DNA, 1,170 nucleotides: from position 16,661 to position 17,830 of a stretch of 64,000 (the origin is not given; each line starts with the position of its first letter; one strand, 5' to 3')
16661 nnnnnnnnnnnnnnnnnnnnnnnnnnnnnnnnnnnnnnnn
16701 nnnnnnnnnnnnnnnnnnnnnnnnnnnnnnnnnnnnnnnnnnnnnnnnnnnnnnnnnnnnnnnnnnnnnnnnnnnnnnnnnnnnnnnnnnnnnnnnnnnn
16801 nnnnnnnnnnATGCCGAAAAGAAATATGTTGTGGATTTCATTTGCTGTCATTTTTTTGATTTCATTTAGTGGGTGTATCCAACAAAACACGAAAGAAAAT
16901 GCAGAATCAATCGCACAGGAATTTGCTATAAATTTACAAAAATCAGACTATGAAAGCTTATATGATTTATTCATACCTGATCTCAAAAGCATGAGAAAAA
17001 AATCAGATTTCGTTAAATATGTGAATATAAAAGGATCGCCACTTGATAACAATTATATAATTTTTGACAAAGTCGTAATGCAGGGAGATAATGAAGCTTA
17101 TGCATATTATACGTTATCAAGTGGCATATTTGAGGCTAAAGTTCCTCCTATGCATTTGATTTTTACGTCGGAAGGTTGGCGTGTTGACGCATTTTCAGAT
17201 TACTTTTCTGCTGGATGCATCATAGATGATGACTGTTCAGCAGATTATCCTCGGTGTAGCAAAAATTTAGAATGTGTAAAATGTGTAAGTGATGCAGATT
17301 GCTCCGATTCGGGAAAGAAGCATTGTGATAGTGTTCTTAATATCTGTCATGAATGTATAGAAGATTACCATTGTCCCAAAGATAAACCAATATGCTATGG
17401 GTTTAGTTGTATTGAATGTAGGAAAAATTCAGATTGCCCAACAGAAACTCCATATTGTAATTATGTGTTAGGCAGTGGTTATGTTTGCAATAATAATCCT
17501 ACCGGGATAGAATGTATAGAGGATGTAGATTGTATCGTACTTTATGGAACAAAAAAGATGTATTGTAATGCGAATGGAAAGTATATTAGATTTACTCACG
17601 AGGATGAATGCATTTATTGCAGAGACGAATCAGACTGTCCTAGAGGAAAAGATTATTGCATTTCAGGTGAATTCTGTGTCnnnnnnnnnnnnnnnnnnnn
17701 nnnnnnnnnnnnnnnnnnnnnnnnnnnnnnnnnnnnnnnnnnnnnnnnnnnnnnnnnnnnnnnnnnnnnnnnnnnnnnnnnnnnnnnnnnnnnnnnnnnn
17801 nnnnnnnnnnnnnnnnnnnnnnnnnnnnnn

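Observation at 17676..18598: Translationally coupled small 2-3 TM protein + ThsB-like TIR (DUF1863) protein: candidate minimal Thoeris-like or novel TIR-membrane effector defence pair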

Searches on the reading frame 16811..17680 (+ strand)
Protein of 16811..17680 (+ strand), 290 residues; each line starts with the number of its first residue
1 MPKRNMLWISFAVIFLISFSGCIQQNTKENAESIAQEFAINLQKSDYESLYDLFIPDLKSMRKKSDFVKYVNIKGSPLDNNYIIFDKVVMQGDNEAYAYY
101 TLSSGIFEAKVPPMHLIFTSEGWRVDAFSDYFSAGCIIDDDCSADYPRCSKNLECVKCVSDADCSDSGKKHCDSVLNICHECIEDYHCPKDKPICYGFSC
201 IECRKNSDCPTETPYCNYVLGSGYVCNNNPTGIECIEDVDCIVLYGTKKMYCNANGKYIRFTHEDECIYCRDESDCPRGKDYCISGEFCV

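Call 56: search_protein_families(library=pfam, proteins=[window:16811-17680:+], max_evalue=0.01)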
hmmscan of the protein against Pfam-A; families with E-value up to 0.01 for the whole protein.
window:16811-17680:+ (290 aa): 0 families

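Call 57: search_protein_families(library=padloc, proteins=[window:16811-17680:+], max_evalue=0.001)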
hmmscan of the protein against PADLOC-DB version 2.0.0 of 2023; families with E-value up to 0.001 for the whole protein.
window:16811-17680:+ (290 aa): 0 families
